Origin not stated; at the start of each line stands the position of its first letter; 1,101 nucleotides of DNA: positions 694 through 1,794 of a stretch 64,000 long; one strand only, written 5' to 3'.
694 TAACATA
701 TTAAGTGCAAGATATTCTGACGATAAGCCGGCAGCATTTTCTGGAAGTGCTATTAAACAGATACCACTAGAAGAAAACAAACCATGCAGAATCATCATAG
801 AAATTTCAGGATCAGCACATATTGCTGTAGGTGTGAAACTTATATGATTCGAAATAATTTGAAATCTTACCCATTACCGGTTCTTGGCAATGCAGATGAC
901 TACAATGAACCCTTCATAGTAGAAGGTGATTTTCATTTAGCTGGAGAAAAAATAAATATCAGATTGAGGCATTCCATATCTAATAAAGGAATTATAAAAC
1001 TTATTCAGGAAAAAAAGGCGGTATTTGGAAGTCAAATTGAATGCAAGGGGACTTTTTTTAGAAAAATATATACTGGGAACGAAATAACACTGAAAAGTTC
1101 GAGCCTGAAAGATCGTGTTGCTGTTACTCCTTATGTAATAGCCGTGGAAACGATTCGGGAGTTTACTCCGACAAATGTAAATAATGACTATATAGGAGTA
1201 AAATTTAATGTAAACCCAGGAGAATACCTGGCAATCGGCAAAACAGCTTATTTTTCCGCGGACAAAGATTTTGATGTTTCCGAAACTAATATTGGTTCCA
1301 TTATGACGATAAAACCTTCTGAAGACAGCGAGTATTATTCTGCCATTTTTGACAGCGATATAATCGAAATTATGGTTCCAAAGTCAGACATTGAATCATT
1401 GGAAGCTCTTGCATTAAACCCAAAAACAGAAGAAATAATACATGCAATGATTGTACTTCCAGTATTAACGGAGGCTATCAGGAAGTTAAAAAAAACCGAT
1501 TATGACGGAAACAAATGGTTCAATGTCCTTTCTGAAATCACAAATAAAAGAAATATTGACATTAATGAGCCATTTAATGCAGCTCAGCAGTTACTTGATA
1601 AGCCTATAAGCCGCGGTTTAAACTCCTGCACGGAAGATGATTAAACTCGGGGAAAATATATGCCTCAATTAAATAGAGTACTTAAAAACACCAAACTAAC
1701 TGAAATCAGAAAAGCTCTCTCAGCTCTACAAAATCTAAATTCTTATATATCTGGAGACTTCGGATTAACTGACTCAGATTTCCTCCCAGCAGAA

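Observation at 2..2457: Three translationally coupled ORFs of unrecognisable family directly upstream of an R-M operon (candidate novel conflict system, possibly truncated)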

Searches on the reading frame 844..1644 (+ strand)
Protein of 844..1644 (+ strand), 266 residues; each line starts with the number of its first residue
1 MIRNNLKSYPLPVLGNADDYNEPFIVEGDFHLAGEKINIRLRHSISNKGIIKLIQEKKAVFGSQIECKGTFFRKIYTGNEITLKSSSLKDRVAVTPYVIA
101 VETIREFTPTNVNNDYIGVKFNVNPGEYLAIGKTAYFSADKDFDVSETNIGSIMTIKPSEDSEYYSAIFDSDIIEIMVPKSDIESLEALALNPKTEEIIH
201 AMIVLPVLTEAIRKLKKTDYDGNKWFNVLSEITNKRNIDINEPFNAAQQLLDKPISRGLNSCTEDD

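Call 4: search_protein_families(library=pfam, proteins=[window:844-1644:+], max_evalue=1)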
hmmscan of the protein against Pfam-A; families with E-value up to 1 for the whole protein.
window:844-1644:+ (266 aa): 0 families

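Call 5: search_protein_families(library=padloc, proteins=[window:844-1644:+], max_evalue=1)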
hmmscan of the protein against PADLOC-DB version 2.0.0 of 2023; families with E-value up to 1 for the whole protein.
window:844-1644:+ (266 aa): 1 family
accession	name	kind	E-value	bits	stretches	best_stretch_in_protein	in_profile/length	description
PDLC04583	PDC-M33B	-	9e-53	177.5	1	7-264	6-281/289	-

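Call 6: search_protein_families(library=ncbifam, proteins=[window:844-1644:+], max_evalue=1)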
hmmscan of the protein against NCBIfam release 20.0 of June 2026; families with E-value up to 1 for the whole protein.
window:844-1644:+ (266 aa): 0 families

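Call 10: find_homologous_proteins(query=window:844-1644:+)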
Query window:844-1644:+ (266 aa): 3 proteins with E <= 0.001 among 632 candidates.
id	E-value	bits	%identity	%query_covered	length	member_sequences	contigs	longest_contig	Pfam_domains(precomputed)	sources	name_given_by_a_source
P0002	3.7e-171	585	100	100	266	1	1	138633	-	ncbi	-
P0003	4.4e-121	421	70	100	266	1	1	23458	-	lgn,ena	-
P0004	1.6e-97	344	72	82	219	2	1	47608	-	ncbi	ncbi:MAG: hypothetical protein CO062_01530, partial [Zetaproteobacteria bacterium CG_4_9_14_0_2_um_f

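Call 12: find_encoding_contigs(protein=P0002, flank=10000, max_places=4)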
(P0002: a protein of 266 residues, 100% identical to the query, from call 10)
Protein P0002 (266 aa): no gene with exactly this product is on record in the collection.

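Call 13: find_encoding_contigs(protein=P0003, flank=10000, max_places=4)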
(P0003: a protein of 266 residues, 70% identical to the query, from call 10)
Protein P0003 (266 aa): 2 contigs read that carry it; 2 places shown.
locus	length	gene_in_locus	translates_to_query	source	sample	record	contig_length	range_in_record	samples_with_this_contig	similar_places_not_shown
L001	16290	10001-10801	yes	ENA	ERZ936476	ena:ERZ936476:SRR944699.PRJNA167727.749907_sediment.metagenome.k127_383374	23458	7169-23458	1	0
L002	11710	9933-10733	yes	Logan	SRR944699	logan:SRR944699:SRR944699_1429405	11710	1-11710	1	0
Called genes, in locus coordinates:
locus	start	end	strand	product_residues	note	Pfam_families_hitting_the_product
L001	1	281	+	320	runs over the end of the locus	-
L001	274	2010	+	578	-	PF00078:RVT_1 (weak)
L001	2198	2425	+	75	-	-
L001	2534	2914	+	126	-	-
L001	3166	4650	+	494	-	PF13289:SIR2_2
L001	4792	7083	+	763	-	PF03235:GmrSD_N, PF07510:GmrSD_C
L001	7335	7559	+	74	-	PF04014:MazE_antitoxin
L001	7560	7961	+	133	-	PF01850:PIN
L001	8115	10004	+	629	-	-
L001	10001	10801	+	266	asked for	-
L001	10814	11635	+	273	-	PF19866:DUF6339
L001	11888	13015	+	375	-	PF00145:DNA_methylase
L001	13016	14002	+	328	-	PF09565:RE_NgoFVII, PF20731:RE_NgoFVII_C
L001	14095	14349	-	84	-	-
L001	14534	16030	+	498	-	PF09254:FokI_cleav_dom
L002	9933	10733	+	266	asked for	-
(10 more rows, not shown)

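Call 14: find_encoding_contigs(protein=P0004, flank=10000, max_places=4)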
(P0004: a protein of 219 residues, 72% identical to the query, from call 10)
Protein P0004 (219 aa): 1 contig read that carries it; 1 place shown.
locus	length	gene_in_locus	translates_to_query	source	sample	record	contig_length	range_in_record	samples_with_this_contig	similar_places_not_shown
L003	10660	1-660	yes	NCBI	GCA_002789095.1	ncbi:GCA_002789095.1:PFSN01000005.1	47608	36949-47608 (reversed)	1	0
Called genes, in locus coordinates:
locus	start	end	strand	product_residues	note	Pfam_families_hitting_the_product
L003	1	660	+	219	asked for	?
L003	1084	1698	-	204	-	-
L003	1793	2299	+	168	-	PF00027:cNMP_binding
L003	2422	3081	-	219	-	PF01728:FtsJ, PF13847:Methyltransf_31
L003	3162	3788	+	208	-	PF00702:Hydrolase, PF12710:HAD (faint), PF13419:HAD_2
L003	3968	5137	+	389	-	PF03721:UDPG_MGDP_dh_N, PF00984:UDPG_MGDP_dh, PF03720:UDPG_MGDP_dh_C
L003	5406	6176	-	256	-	PF01061:ABC2_membrane, PF12698:ABC2_membrane_3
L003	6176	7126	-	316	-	PF00005:ABC_tran, PF13304:AAA_21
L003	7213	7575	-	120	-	PF01521:Fe-S_biosyn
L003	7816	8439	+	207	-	PF04367:DUF502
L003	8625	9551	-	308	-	PF01636:APH, PF27663:Spore_coat_YutH (faint), PF19974:TCAD9 (weak)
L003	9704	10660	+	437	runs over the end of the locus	PF00275:EPSP_synthase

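Call 16: search_protein_families(library=pfam, proteins=[L001:8115-10001:+, L001:10001-10798:+, L001:10814-11632:+, L001:274-2007:+, L001:3166-4647:+], max_evalue=10)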
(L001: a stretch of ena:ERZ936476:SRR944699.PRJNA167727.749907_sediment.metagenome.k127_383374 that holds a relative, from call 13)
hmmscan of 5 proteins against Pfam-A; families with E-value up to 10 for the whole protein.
L001:8115-10001:+ (629 aa): 0 families

L001:10001-10798:+ (266 aa): 0 families

L001:10814-11632:+ (273 aa): 1 family
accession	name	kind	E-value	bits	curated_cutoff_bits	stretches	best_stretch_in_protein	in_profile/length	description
PF19866.4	DUF6339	-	5.4e-33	114.6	23.2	1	65-252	2-174/175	Family of unknown function (DUF6339)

L001:274-2007:+ (578 aa): 1 family
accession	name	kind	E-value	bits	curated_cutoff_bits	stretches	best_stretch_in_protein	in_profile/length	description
PF00078.32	RVT_1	-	3.1e-05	24.2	29.6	1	154-274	73-187/205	Reverse transcriptase (RNA-dependent DNA polymerase)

L001:3166-4647:+ (494 aa): 1 family
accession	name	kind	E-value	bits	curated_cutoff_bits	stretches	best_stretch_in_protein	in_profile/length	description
PF13289.12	SIR2_2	-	4.2e-22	79.2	24.5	1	98-222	2-128/141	SIR2-like domain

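Call 17: search_solved_structures(query=L001:8115-10001:+, max_evalue=10)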
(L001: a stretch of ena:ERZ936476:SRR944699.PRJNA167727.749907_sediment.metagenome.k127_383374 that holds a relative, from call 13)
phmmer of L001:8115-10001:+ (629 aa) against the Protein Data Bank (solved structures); distinct sequences matched with E-value up to 10: 1.
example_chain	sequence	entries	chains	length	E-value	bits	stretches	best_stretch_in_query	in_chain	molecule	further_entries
7wai_A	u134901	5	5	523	1.2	10.7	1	264-311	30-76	Glutamyl-tRNA synthetase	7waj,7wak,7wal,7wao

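Call 30: search_solved_structures(query=A2, max_evalue=10, show_alignments=3)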
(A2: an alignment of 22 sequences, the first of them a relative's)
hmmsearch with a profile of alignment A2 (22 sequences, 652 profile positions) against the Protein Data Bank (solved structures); distinct sequences matched with E-value up to 10: 10.
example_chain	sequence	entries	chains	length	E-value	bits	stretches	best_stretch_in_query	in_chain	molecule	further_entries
3biy_A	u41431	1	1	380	0.037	16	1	380-526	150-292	Histone acetyltransferase p300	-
4pzr_A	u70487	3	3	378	0.073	15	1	380-526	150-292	Histone acetyltransferase p300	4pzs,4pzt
7szq_A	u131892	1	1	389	0.077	14.9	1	380-526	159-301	Histone acetyltransferase p300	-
5xzc_A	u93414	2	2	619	0.1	14.5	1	381-526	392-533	Histone acetyltransferase p300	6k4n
8hag_K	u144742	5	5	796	0.15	14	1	381-526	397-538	Histone acetyltransferase p300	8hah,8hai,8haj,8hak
7sfw_C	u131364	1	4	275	0.72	11.7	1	498-579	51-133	Capsid protein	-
7wm1_B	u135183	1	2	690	0.96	11.3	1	425-524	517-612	Potassium channel KAT3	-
7xuf_A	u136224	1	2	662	0.98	11.3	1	425-524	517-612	Potassium channel KAT3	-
9is8_B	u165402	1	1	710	1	11.3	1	425-524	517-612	Potassium channel KAT3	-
7ffe_A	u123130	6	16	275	1.1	11.1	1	500-579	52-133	Capsid protein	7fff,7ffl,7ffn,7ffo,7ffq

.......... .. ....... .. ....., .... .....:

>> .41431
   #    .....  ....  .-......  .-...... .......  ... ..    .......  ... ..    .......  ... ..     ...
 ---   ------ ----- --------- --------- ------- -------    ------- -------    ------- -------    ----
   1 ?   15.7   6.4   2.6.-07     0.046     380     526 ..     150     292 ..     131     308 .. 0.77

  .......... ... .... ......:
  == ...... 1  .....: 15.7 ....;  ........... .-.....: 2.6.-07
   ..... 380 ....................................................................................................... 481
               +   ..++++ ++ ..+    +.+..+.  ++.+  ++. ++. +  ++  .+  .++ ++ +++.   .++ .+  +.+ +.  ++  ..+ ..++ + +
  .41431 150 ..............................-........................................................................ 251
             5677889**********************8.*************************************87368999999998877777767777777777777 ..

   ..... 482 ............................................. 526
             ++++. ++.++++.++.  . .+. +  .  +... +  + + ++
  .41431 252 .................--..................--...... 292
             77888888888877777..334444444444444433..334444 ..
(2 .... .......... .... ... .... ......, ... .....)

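Call 31: search_protein_families(library=pfam, alignment_id=A2, max_evalue=1)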
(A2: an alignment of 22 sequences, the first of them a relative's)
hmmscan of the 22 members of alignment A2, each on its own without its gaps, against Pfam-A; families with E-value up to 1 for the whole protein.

A. member 1, L001:8115-10001:+ (629 aa): 0 families

B. families by the number of members that match (of 22 scanned): 17 families
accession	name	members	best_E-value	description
PF10718.14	Ycf34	2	0.0051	Hypothetical chloroplast protein Ycf34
PF19126.5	DUF5810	2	0.0092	Family of unknown function (DUF5810)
PF05887.16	Trypan_PARP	1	0.0018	Procyclic acidic repetitive protein (PARP)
PF22610.1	CovS-like_HAMP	1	0.029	Histidine kinase, HAMP domain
PF16031.10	TonB_N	1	0.03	TonB polyproline region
PF10929.13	DUF2811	1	0.064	Protein of unknown function (DUF2811)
PF12902.13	Ferritin-like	1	0.067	Ferritin-like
PF17878.8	ssDBP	1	0.072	Phage single-stranded DNA-binding protein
PF25100.1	DUF7809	1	0.099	Domain of unknown function (DUF7809)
PF19269.4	Anticodon_2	1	0.11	Anticodon binding domain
PF21793.2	DUF6877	1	0.13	Family of unknown function (DUF6877)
PF00691.25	OmpA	1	0.16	OmpA family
PF01929.23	Ribosomal_L14e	1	0.17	Ribosomal protein L14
PF14733.11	ACDC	1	0.18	AP2-coincident C-terminal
PF23925.1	A-sol_ELP1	1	0.19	ELP1 alpha-solenoid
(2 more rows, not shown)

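Call 36: search_solved_structures(query=A3, max_evalue=10)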
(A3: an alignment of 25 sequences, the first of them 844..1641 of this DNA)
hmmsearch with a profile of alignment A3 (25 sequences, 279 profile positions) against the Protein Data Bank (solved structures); distinct sequences matched with E-value up to 10: 1.
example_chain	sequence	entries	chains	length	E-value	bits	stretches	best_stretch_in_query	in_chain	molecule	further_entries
6l6p_A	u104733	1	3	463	0.73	12.2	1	176-229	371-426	Acid-sensing ion channel 2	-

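Call 39: search_dna_similar(query=L001:8115-10001:+, collection=plasmids, mode=protein, max_evalue=0.001)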
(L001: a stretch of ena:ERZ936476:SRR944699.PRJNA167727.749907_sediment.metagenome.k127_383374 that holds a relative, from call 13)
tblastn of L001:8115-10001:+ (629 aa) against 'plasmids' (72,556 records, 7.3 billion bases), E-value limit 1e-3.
Records with a match: 25; places in all: 25; records where one place covers at least 80% of the query: 0.
Best place of each record, by identity: <60% 25.
By first word of the organism name: Ligilactobacillus 9; Lactococcus 6; Priestia 2; Deinococcus 1; Paenarthrobacter 1; Arthrobacter 1; Planococcus 1; Halorussus 1; Acetoanaerobium 1; Enterococcus 1; and 1 more.
By predicted mobility (MOB-suite, as given by PLSDB): mobilizable 10; non-mobilizable 9; conjugative 6.
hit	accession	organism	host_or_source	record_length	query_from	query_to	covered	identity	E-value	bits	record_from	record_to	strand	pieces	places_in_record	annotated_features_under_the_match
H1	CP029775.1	Deinococcus actinosclerus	mixed culture,wastewater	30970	2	469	74%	35.1%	1e-60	226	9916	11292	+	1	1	hypothetical protein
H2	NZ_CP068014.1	Paenarthrobacter ureafaciens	cell culture,in the nicotine environment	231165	16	444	68%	32.7%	4e-41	168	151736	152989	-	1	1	hypothetical protein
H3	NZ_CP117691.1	Priestia megaterium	ginseng,Single cell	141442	1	458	73%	29.5%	7e-45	179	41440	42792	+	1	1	hypothetical protein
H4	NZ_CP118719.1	Priestia aryabhattai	Pure isolate,Tap water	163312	4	458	72%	29.4%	5e-45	180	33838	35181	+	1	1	hypothetical protein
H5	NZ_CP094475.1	Lactococcus lactis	kefir grains,pure culture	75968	5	457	72%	29.4%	3e-30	135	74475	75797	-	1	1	hypothetical protein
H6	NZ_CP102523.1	Lactococcus lactis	Homo sapiens,Cell culture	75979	5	457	72%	29.4%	3e-30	135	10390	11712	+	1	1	hypothetical protein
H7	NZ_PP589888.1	Lactococcus sp.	Bacterial culture,Dairy environment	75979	5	457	72%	29.4%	3e-30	135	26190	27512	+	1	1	hypothetical protein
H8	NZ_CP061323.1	Lactococcus lactis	butter,butter starter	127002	5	457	72%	29.4%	3e-30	135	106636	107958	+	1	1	hypothetical protein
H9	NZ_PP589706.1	Lactococcus sp.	Bacterial culture,Dairy environment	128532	5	457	72%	29.4%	3e-30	135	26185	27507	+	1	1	hypothetical protein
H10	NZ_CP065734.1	Lactococcus lactis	-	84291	5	457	72%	29.2%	2e-30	135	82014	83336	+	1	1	hypothetical protein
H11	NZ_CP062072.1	Ligilactobacillus salivarius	swine,cell culture,feces,feces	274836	4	444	70%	28.9%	1e-33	145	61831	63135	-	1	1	hypothetical protein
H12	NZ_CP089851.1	Ligilactobacillus salivarius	Pig,faecal sample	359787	4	444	70%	28.9%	2e-33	145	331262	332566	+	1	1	hypothetical protein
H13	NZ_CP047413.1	Ligilactobacillus salivarius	Equus caballus,Isolated and purified ...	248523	4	444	70%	28.9%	5e-33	143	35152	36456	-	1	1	hypothetical protein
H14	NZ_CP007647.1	Ligilactobacillus salivarius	swine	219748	4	444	70%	28.8%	1e-32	142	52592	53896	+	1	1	hypothetical protein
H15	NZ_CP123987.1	Ligilactobacillus salivarius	Homo sapiens,cell culture,oral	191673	4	444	70%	28.8%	2e-31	139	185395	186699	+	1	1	hypothetical protein (x2)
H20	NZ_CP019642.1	Planococcus lenghuensis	whole organism,crude oil-contamination ...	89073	3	444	70%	27.8%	6e-33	143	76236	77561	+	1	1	hypothetical protein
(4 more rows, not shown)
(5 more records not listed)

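Call 40: get_annotated_region(hit=H8, flank=6000)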
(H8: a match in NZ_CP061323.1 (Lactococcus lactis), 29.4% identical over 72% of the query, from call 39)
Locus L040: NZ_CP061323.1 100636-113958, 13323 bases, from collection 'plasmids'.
description: Lactococcus lactis subsp. lactis bv. diacetylactis strain S50 plasmid pS127, complete sequence
organism: Lactococcus lactis (NCBI taxid 44688)
taxonomy: Bacteria; Bacillota; Bacilli; Lactobacillales; Streptococcaceae; Lactococcus; Lactococcus lactis
host: -; source: butter,butter starter; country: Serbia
typing (MOB-suite, as given by PLSDB): conjugative; replicon rep_cluster_2422,rep_cluster_664; relaxase MOBQ,MOB_Unknown; mating-pair formation MPF_T
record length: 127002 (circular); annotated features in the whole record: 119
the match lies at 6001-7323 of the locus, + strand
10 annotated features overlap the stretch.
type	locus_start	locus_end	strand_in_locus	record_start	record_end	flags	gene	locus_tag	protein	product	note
CDS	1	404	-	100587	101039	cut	-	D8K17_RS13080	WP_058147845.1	hypothetical protein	-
CDS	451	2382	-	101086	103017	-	-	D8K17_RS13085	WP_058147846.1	AlwI family type II restriction endonuclease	-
CDS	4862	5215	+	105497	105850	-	-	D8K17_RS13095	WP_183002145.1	LytTR family DNA-binding domain-containing protein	-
CDS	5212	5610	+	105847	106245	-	-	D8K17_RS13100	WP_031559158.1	hypothetical protein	-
CDS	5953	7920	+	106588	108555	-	-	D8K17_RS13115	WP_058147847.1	hypothetical protein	-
CDS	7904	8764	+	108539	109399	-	-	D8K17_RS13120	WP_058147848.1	hypothetical protein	-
CDS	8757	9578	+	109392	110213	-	-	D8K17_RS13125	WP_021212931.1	DUF6339 family protein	-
CDS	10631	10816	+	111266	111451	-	-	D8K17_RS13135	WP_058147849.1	hypothetical protein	-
CDS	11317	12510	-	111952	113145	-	abiGII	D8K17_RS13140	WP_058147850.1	abortive phage resistance protein AbiGII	-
CDS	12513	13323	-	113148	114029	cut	abiGI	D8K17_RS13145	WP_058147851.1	abortive phage resistance protein AbiGI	-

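Call 41: get_annotated_region(hit=H1, flank=6000)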
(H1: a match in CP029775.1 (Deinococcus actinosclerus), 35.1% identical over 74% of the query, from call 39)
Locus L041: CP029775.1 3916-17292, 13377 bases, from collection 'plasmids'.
description: Deinococcus actinosclerus strain SJTR plasmid unnamed1, complete sequence
organism: Deinococcus actinosclerus (NCBI taxid 1768108)
taxonomy: Bacteria; Deinococcota; Deinococci; Deinococcales; Deinococcaceae; Deinococcus; Deinococcus actinosclerus
host: -; source: mixed culture,wastewater; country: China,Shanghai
typing (MOB-suite, as given by PLSDB): non-mobilizable
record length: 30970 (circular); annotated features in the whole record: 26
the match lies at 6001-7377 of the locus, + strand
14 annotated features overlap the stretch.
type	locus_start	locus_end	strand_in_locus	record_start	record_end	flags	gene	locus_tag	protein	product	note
CDS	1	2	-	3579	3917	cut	-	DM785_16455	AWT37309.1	hypothetical protein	-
CDS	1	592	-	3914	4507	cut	-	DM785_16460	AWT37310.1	hypothetical protein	-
CDS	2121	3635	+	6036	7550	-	-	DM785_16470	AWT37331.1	DNA cytosine methyltransferase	-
CDS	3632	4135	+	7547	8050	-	-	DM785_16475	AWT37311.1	very short patch repair endonuclease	-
CDS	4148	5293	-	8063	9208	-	-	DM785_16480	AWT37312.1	hypothetical protein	-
CDS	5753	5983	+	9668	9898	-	-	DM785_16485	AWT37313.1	hypothetical protein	-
CDS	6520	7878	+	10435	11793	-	-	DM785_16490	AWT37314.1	hypothetical protein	-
CDS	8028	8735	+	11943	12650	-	-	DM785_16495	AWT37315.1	hypothetical protein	-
CDS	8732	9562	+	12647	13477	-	-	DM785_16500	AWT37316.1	hypothetical protein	-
CDS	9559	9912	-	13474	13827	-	-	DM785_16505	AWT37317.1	hypothetical protein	-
CDS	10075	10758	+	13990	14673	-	-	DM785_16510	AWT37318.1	hypothetical protein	-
CDS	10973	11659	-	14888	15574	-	-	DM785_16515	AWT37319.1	resolvase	-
CDS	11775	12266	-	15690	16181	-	-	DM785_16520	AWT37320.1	hypothetical protein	-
CDS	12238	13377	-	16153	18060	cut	-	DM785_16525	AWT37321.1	hypothetical protein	-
